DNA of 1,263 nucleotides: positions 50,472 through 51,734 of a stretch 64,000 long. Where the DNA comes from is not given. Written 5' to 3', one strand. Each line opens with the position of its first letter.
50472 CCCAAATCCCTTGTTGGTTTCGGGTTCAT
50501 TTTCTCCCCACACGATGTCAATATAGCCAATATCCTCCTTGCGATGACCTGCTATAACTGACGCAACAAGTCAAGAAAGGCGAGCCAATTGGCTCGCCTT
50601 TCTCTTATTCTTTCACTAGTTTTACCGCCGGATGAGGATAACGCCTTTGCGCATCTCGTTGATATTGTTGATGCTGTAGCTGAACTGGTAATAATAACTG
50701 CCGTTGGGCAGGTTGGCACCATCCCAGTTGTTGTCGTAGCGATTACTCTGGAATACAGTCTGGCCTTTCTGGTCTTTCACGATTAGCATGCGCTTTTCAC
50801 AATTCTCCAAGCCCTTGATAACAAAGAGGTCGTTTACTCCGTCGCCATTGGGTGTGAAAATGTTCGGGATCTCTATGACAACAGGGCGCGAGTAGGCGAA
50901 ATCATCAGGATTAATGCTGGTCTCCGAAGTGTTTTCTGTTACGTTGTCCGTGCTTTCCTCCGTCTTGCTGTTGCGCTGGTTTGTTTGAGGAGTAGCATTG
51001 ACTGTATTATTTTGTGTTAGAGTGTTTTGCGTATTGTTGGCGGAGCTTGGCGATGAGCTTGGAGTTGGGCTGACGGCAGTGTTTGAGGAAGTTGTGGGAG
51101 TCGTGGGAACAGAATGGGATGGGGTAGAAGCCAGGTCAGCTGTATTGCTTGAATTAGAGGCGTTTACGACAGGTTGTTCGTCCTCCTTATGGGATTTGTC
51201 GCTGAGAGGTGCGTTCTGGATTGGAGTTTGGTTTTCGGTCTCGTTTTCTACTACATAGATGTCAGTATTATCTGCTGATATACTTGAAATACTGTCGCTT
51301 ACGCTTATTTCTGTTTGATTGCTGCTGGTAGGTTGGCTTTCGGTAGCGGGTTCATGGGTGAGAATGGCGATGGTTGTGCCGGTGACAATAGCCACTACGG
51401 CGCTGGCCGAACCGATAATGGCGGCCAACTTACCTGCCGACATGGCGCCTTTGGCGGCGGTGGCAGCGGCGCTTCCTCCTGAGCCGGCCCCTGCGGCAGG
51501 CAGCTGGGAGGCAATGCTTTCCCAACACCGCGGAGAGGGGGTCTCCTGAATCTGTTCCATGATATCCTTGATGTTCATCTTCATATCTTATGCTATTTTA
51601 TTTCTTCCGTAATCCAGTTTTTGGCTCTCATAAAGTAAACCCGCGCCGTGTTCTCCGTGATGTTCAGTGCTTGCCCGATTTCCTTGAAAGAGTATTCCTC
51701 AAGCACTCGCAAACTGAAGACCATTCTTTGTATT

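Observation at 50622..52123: ECF sigma factor paired with an anti-sigma-like protein that ends in a T9SS type-B sorting domain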

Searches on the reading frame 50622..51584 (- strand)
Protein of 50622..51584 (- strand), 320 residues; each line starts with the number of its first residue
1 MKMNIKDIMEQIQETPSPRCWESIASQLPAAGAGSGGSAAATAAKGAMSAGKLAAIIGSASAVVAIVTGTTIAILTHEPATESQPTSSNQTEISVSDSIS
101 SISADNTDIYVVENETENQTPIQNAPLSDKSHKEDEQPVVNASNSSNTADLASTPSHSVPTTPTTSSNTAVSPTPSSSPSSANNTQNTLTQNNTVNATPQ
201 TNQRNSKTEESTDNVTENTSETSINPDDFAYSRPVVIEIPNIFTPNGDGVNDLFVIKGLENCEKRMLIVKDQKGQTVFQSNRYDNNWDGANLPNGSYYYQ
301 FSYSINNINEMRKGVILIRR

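Call 3: search_protein_families(library=pfam, proteins=[window:50622-51584:-], max_evalue=0.1)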
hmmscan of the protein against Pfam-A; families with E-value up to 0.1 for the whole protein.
window:50622-51584:- (320 aa): 1 family
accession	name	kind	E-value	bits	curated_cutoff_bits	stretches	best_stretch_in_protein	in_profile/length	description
PF13585.12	CHU_C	-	2e-19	69.9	27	1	237-318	1-86/86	CHU_C Type IX secretion signal domain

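Call 4: search_protein_families(library=ncbifam, proteins=[window:50622-51584:-], max_evalue=0.1)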
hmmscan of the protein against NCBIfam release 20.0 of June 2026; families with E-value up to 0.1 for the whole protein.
window:50622-51584:- (320 aa): 2 families
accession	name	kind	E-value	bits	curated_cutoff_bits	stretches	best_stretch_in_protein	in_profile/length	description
TIGR04131.1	Bac_Flav_CTERM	domain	4.8e-12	45.9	35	1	237-316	1-81/85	T9SS type B sorting domain-containing protein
NF033761.1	gliding_GltJ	equivalog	0.00061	19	450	1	20-223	340-525/671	adventurous gliding motility protein GltJ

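Call 7: find_homologous_proteins(query=window:50622-51584:-, max_evalue=0.001)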
Query window:50622-51584:- (320 aa): 85 proteins with E <= 0.001 among 3832 candidates.
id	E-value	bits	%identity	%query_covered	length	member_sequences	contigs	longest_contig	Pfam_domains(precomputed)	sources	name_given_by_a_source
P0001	7.6e-199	677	100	100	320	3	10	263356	PF13585.13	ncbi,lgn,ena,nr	ncbi:MAG: gliding motility-associated C-terminal domain-containing protein [Bacteroidales bacterium]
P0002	7.1e-178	608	90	100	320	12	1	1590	PF13585.13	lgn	-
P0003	1.6e-176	604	91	100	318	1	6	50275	PF13585.13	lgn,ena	-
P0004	7.6e-175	598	91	99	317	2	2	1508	PF13585.13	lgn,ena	-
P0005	2.4e-171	587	88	100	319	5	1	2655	PF13585.13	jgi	jgi:gliding motility-associated-like protein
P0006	8.7e-171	585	88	100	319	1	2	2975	PF13585.13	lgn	-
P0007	1.8e-170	584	96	92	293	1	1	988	PF13585.13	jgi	jgi:gliding motility-associated-like protein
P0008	4.6e-157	540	81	99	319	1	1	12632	PF13585.13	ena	-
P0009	3.2e-118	413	63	99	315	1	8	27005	PF13585.13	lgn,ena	-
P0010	1.0e-115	404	60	99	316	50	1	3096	PF13585.13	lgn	-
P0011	1.5e-115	404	63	99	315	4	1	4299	PF13585.13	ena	-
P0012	3.3e-115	403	62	99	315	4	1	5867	PF13585.13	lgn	-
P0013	5.9e-115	402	62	100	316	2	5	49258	PF13585.13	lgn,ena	-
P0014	8.8e-115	401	62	99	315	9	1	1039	PF13585.13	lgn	-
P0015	1.7e-114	400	63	98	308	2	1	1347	PF13585.13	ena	-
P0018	7.5e-111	388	58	99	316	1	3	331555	PF13585.13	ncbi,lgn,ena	-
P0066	2.0e-68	249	51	87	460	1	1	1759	PF13585.13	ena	-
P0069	5.4e-61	225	44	99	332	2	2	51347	PF13585.13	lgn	-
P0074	1.0e-30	125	33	97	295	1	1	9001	PF13585.13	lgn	-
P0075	1.3e-27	115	33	99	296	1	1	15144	PF13585.13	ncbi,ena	-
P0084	2.3e-4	39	30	28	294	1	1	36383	PF13585.13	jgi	-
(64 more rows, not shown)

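Call 13: find_encoding_contigs(protein=P0075, flank=6000, max_places=2)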
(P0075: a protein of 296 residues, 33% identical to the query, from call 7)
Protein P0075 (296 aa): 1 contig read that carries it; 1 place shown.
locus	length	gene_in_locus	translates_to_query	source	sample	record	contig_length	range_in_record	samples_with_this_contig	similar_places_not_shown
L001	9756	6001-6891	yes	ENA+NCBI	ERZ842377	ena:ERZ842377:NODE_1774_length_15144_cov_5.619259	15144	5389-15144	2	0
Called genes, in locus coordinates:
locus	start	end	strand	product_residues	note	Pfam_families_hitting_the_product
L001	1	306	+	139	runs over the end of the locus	PF02657:SufE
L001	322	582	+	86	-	-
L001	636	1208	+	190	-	PF00210:Ferritin, PF02915:Rubrerythrin, PF21349:RUBY_RBDX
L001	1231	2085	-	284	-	PF00763:THF_DHG_CYH, PF02882:THF_DHG_CYH_C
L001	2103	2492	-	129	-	PF05036:SPOR (weak)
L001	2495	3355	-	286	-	PF12710:HAD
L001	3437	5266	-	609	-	-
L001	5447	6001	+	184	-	PF07638:Sigma70_ECF, PF04542:Sigma70_r2, PF08281:Sigma70_r4_2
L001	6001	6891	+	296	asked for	PF13585:CHU_C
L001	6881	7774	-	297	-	PF01497:Peripla_BP_2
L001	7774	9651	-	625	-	PF01642:MM_CoA_mutase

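Call 14: find_encoding_contigs(protein=P0084, flank=6000, max_places=2)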
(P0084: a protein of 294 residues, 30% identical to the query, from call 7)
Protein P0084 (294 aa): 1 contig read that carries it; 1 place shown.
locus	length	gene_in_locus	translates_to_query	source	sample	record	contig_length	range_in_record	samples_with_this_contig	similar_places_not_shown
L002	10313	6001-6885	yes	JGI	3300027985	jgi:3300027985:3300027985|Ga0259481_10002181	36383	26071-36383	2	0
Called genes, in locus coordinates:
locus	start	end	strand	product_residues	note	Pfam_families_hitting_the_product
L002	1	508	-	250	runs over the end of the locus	PF00072:Response_reg, PF04397:LytTR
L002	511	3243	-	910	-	PF13188:PAS_8 (faint), PF13426:PAS_9 (faint), PF00989:PAS (faint), PF08448:PAS_4 (weak), PF07536:HWE_HK (faint), PF07568:HisKA_2, PF13581:HATPase_c_2 (faint), PF02518:HATPase_c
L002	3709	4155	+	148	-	PF02502:LacAB_rpiB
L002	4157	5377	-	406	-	PF13905:Thioredoxin_8 (faint), PF00578:AhpC-TSA, PF08534:Redoxin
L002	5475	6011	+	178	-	PF07638:Sigma70_ECF (faint), PF04542:Sigma70_r2, PF08281:Sigma70_r4_2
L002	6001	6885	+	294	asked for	PF13585:CHU_C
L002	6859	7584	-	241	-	PF22285:DUF6962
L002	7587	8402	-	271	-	PF00106:adh_short, PF08659:KR, PF13561:adh_short_C2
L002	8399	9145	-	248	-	PF02517:Rce1-like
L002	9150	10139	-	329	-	PF01073:3Beta_HSD, PF01370:Epimerase, PF02719:Polysacc_synt_2, PF04321:RmlD_sub_bind, PF05368:NmrA (weak), PF13460:NAD_binding_10, PF16363:GDP_Man_Dehyd, PF07993:NAD_binding_4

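Call 15: find_encoding_contigs(protein=P0074, flank=6000, max_places=2)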
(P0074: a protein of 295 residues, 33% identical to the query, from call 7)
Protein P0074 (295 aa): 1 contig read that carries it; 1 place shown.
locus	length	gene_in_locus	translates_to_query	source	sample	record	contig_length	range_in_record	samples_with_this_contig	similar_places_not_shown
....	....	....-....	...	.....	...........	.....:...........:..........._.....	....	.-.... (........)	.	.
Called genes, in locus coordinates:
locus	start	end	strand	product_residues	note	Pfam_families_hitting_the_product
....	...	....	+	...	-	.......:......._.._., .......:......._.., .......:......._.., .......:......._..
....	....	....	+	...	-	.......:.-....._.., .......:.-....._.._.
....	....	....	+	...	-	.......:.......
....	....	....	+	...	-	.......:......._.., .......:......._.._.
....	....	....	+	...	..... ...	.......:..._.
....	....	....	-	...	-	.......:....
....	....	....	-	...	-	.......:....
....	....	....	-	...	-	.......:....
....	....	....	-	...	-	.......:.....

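Call 16: find_related_loci(query=A1, collection=genome_contigs, flank=10000)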
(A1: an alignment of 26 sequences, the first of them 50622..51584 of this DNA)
Query A1 (320 aa) in genome_contigs; peptide patterns used: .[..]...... (x = any residue, [..] = any of these).
600 stretches matched a pattern (row limit reached: there are more); 567 encode a relative of the query (tblastn E <= 1e-3); the best 80 are kept; 80 distinct loci.
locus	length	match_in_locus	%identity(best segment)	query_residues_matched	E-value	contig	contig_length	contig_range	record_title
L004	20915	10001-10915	45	4-320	2e-67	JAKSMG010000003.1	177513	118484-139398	MAG: Bacteroidales bacterium isolate Horse_feces119 MAG119_3, whole genome shotgun sequence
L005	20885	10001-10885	33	5-320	3e-45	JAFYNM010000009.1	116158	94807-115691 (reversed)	MAG: Bacteroidales bacterium isolate RGIG7251 Water_buffalos_Cecum-3__c73, whole genome shotgun sequence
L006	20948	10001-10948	31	5-320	3e-35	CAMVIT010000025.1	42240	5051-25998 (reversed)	MAG TPA_asm: uncultured Bacteroidales bacterium isolate SRR8387720_bin.39_metaWRAP_v1.3_MAG genome assembly, contig: ERZ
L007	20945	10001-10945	29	1-320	2e-29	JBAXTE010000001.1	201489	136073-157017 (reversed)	MAG: Bacteroidota bacterium isolate ELA627 MAG627_1, whole genome shotgun sequence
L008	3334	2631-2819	57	237-299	8e-20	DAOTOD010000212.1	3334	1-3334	MAG TPA_asm: Bacteroidales bacterium isolate AMR_MDS_2878 NODE_22533_length_3334_cov_4.035072, whole genome shotgun sequ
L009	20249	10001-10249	45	237-320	3e-19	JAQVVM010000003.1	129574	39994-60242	MAG: Bacteroidales bacterium isolate STF1_8 NODE_165_length_129574_cov_5.845280_Sandtown_F1, whole genome shotgun sequen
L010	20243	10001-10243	46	221-301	3e-19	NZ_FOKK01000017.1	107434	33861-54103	Algoriphagus aquimarinus strain DSM 23399, whole genome shotgun sequence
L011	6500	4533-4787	45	237-320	5e-19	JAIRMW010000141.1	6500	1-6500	MAG: Prevotellaceae bacterium isolate Cd354_bin121 k119_135502, whole genome shotgun sequence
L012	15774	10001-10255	48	237-319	2e-19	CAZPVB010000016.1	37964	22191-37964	MAG TPA_asm: uncultured Bacteroidales bacterium isolate SRP252850_co1_357 genome assembly, contig: NODE_1691_length_3796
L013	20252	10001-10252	45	237-320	1e-18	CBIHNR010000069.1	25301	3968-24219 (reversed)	MAG TPA_asm: uncultured Pedobacter sp. isolate SRR18156186_concoct_3 genome assembly, contig: ERZ27336839.323, whole gen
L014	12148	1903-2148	46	239-320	1e-18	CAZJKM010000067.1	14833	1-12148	MAG TPA_asm: uncultured Sphingobacteriaceae bacterium isolate SRP344714_co1_277 genome assembly, contig: NODE_7403_lengt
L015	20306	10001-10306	37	224-320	2e-18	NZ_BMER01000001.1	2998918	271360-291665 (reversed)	Parapedobacter pyrenivorans strain CGMCC 1.12195 sequence01, whole genome shotgun sequence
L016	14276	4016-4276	44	234-320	2e-18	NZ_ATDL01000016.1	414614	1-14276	Sphingobacterium paucimobilis HER1398 contig16, whole genome shotgun sequence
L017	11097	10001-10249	44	237-320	4e-18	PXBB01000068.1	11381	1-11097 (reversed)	MAG: Bacteroidales bacterium isolate T3Sed10_232R1 T3-Sed10-C13377, whole genome shotgun sequence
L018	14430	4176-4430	44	237-320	1e-17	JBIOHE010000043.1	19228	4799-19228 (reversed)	MAG: Sphingobacteriales bacterium isolate GcC11-12 k141_309741_length_19228_cov_33.0000, whole genome shotgun sequence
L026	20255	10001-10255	41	237-320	3e-17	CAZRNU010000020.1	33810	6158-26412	MAG TPA_asm: uncultured Bacteroidales bacterium isolate binchicken_co168_322 genome assembly, contig: NODE_2233_length_3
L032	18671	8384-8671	39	225-320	1e-15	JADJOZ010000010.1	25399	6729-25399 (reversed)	MAG: Bacteroidetes bacterium isolate Fred_18-Q3-R57-64_BATAC.274 tig00006807-10-254090, whole genome shotgun sequence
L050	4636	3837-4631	29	5-292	3e-14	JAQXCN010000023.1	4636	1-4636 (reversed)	MAG: Crocinitomicaceae bacterium isolate cluster4_bin.45 k119_185777, whole genome shotgun sequence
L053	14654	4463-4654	42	237-300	5e-14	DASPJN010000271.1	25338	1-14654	MAG TPA_asm: Chryseosolibacter sp. isolate SMAG_U12011 k141_281321, whole genome shotgun sequence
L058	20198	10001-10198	52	237-301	1e-13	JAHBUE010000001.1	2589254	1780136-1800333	MAG: Cyclobacteriaceae bacterium isolate ACE_BAC8 BAC8_1, whole genome shotgun sequence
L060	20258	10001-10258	38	226-320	3e-13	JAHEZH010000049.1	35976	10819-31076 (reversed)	MAG: Flammeovirgaceae bacterium isolate nzgw147 NODE_801_length_35977_cov_3.777527, whole genome shotgun sequence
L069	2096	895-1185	38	229-319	4e-13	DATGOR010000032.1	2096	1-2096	MAG TPA_asm: Vicingaceae bacterium isolate SMAG_U10374 k141_6245111, whole genome shotgun sequence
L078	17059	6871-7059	42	237-301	2e-12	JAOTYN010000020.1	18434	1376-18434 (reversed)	MAG: Cyclobacteriaceae bacterium isolate 21_Jan_SF_Bin48 21_Jan_SF_Bin48_scaffold_1894_c1, whole genome shotgun sequence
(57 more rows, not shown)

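Call 22: search_protein_families(library=pfam, proteins=[L026:14810-16162:+, L032:3841-4968:+, L053:11673-13103:+, L058:18342-19862:+, L060:17550-19286:+, L007:9983-10948:+, L050:3819-4634:+], max_evalue=0.01)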
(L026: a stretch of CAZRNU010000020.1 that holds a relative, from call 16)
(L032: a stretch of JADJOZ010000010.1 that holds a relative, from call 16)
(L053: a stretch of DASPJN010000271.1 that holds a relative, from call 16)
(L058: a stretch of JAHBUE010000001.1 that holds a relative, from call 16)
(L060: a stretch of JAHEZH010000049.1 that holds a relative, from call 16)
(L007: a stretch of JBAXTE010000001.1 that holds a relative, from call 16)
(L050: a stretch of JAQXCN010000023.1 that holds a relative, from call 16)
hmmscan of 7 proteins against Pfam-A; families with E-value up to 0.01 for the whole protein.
L026:14810-16162:+ (450 aa): 1 family
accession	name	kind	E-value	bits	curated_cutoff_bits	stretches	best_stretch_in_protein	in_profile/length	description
PF13568.12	OMP_b-brl_2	-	3.2e-05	24.5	27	1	305-410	78-159/175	Outer membrane protein beta-barrel domain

L032:3841-4968:+ (375 aa): 3 families
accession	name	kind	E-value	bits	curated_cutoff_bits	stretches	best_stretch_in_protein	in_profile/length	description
PF13585.12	CHU_C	-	3.1e-17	62.9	27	1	288-371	2-84/86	CHU_C Type IX secretion signal domain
PF18911.6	PKD_4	-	0.00039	20.9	27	1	232-278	37-81/85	PKD domain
PF07495.19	Y_Y_Y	-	0.0082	16.5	26.6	0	243-280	25-62/65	Y_Y_Y domain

L053:11673-13103:+ (476 aa): 1 family
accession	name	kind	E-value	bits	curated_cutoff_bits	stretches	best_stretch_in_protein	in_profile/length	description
PF13568.12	OMP_b-brl_2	-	1.9e-07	31.8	27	1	270-451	27-173/175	Outer membrane protein beta-barrel domain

L058:18342-19862:+ (506 aa): 0 families

L060:17550-19286:+ (578 aa): 2 families
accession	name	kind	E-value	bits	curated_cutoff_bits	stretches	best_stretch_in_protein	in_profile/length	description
PF13568.12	OMP_b-brl_2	-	2.7e-05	24.8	27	1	376-548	26-168/175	Outer membrane protein beta-barrel domain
PF11338.13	DUF3140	-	0.0055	17.5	25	0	107-181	13-87/92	Protein of unknown function (DUF3140)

L007:9983-10948:+ (321 aa): 2 families
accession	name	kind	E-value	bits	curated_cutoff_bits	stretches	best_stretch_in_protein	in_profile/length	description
PF13585.12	CHU_C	-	3.6e-21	75.5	27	1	239-319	2-86/86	CHU_C Type IX secretion signal domain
PF11087.14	PRD1_DD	-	0.0052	16.9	46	1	66-96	9-37/54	PRD1 phage membrane DNA delivery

L050:3819-4634:+ (272 aa): 1 family
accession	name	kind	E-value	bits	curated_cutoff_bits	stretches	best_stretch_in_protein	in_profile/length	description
PF13585.12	CHU_C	-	2.4e-08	34.4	27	1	219-269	3-54/86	CHU_C Type IX secretion signal domain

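Call 49: predict_structure(alignment_id=A1)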
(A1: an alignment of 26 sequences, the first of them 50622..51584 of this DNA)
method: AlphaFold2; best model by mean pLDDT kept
length: 320 residues; sequences in the alignment: 26
mean_pLDDT: 53.7   pTM: 0.32
mean pLDDT of the five models: 53.7, 48.9, 48.5, 48.2, 46.3
residues with pLDDT >= 90: 58; 70-90: 29; 50-70: 27; < 50: 206
segments of 3 or more residues with pLDDT < 50: 1-4, 7-9, 23-25, 32-137, 139-154, 156-159, 164-172, 174-178, 180-223, 227-229
pLDDT, mean of each block of 10 residues (from residue 1): 48 51 48 40 40 38 38 38 34 33 35 32 35 37 37 46 45 44 36 36 33 36 48 81 80 89 94 96 92 94 91 92
secondary structure, 60 per line:
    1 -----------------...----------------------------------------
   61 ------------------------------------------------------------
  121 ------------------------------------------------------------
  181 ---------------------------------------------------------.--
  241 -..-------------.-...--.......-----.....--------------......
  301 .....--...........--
elements in order: E264-270 E276-280 E295-305 E308-318

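Call 55: fold_search(model_id=the predicted structure, library=pdb)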
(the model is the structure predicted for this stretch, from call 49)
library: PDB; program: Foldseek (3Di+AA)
matches with E <= 10: 1340; with E <= 0.001: 0
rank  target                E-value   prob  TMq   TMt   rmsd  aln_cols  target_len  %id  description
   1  8glk_D                8.8e-03  1.00  0.18  0.61   3.7        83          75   26  The Type 9 Secretion System dGldL peak II, NucA substrate bound complex (released 2024-01-31)
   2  2qki_D                2.1e-02  0.98  0.16  0.09   9.3       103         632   16  Human C3c in complex with the inhibitor compstatin (released 2007-08-14)
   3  5m11                  2.5e-02  0.99  0.19  0.09   4.5        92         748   17  Structural and functional probing of PorZ, an essential bacterial surface component of the type-IX secretion system of h (released 2016-11-09)
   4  5xxz_B                3.6e-02  1.00  0.21  0.06   3.8        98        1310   23  Crystal structure of a serine protease from Streptococcus species (released 2018-08-08)
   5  9qk2_F                4.8e-02  0.90  0.17  0.09   7.5       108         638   13  Structure of the Complement classical and lectin pathway C3 convertase in complex with substrate C3 (released 2025-12-24)
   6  3tp4_B                6.1e-02  0.97  0.18  0.13   5.1       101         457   14  Crystal Structure of engineered protein at the resolution 1.98A, Northeast Structural Genomics Consortium Target OR128 (released 2011-10-05)
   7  7jrm                  6.5e-02  0.99  0.15  0.11   2.9        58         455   16  The structure of CBM51-2 and INT domains from Clostridium perfringens ZmpB (released 2021-02-03)
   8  2qki_A                7.3e-02  0.95  0.17  0.09   8.9       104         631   16  Human C3c in complex with the inhibitor compstatin (released 2007-08-14)
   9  8qb1_A                7.3e-02  0.80  0.15  0.42  10.1        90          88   17  C-terminal domain of mirolase from Tannerella forsythia (released 2024-02-28)
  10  7zgj_A                7.7e-02  0.96  0.17  0.09   6.9       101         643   15  Trypanosoma brucei gambiense ISG65 in complex with human complement component C3 (released 2023-04-05)
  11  2a73_A                8.2e-02  0.97  0.18  0.10   5.7       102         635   15  Human Complement Component C3 (released 2005-09-27)
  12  6tn6                  8.7e-02  0.87  0.12  0.08   9.8        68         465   13  X-ray structure of the endo-beta-1,4-mannanase from Thermotoga petrophila (released 2020-04-29)
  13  4xxw_C                8.7e-02  0.44  0.14  0.19   8.9       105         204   10  Crystal structure of mouse Cadherin-23 EC1-2 and Protocadherin-15 EC1-2 splice variant (released 2016-05-04)
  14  3s4s_H                9.2e-02  0.72  0.15  0.24   7.0        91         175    8  Crystal structure of CD4 mutant bound to HLA-DR1 (released 2011-09-21)
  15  1b4r_MODEL_1_A        9.7e-02  0.87  0.16  0.49   5.9        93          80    6  PKD DOMAIN 1 FROM HUMAN POLYCYSTEIN-1 (released 1999-01-06)
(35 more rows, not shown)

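Call 62: search_protein_families(library=ncbifam, proteins=[L032:3841-4968:+, L053:11673-13103:+, L058:18342-19862:+], max_evalue=0.01)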
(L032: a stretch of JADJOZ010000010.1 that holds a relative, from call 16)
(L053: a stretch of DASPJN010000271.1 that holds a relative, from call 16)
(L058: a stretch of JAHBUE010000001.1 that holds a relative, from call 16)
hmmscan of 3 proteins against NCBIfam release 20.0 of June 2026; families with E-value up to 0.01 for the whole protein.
L032:3841-4968:+ (375 aa): 2 families
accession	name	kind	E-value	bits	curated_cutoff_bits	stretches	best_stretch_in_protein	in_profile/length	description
TIGR04131.1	Bac_Flav_CTERM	domain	8.6e-14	51.5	35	1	289-375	3-85/85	T9SS type B sorting domain-containing protein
NF052375.1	antisigma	equivalog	0.0013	18.8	100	1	18-122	46-153/217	anti-sigma factor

L053:11673-13103:+ (476 aa): 0 families

L058:18342-19862:+ (506 aa): 0 families

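Call 73: find_homologous_proteins(query=L026:14810-16162:+, max_evalue=0.001)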
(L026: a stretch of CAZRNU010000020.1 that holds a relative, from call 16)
Query L026:14810-16162:+ (450 aa): 7 proteins with E <= 0.001 among 6900 candidates.
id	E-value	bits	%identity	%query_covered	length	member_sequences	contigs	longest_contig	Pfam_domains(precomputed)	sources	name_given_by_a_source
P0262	4.3e-291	983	100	100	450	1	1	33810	-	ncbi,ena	-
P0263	5.8e-251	851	87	100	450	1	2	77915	PF13568.13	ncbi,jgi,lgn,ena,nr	ncbi:MAG: hypothetical protein KGZ97_00165 [Bacteroidetes bacterium]|nr:hypothetical protein [Bacter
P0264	2.6e-165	569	59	100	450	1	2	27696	PF13568.13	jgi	jgi:hypothetical protein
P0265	1.3e-122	428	47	100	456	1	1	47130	PF13568.13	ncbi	-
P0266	9.0e-118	412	44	99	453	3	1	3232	-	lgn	-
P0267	4.5e-39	153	28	99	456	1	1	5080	PF13568.13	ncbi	-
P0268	1.5e-38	151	28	99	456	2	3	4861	-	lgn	-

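Call 80: find_encoding_contigs(protein=P0018, flank=10000, max_places=1)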
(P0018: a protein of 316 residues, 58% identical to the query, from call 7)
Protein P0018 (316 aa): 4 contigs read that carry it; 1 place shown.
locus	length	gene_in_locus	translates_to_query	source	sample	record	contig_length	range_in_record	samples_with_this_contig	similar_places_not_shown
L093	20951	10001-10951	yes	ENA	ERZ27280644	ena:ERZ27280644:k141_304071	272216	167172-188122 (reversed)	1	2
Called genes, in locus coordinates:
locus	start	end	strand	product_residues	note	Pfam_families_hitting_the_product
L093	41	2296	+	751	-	PF01839:FG-GAP (faint), PF13517:FG-GAP_3 (weak), PF14783:BBS2_Mid (faint), PF13517:FG-GAP_3 (weak), PF18962:Por_Secre_tail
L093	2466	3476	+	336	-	PF00154:RecA_N, PF06745:ATPase (faint), PF08423:Rad51, PF21096:RecA_C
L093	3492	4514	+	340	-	PF14559:TPR_19, PF25062:ARM_TT21_N (weak), PF25063:ARM_TT21_C (weak), PF14559:TPR_19 (weak), PF13424:TPR_12, PF13432:TPR_16, PF00515:TPR_1, PF07719:TPR_2, +18 more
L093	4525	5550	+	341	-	PF08298:AAA_PrkA (faint), PF05496:RuvB_N, PF00004:AAA, PF07728:AAA_5 (faint), PF17864:AAA_lid_4, PF05491:WHD_RuvB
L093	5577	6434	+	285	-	PF13568:OMP_b-brl_2 (weak)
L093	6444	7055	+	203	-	PF01557:FAA_hydrolase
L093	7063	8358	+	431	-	PF00206:Lyase_1, PF10397:ADSL_C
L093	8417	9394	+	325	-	PF16125:DUF4837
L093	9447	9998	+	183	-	PF04542:Sigma70_r2, PF08281:Sigma70_r4_2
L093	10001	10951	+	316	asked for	PF13585:CHU_C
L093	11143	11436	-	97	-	PF13808:DDE_Tnp_1_assoc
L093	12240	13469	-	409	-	PF12704:MacB_PCD, PF02687:FtsX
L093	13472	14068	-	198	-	-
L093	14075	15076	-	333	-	PF01515:PTA_PTB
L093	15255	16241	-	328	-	PF00892:EamA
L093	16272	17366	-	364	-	PF13657:Couple_hipA, PF07804:HipA_C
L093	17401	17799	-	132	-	PF01381:HTH_3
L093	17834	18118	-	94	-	PF06961:DUF1294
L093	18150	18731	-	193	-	PF09997:DUF2238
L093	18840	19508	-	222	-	PF07099:DUF1361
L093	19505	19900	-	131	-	PF01219:DAGK_prokar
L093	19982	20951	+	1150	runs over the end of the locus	PF00133:tRNA-synt_1, PF09334:tRNA-synt_1g (faint), PF08264:Anticodon_1, PF19302:DUF5915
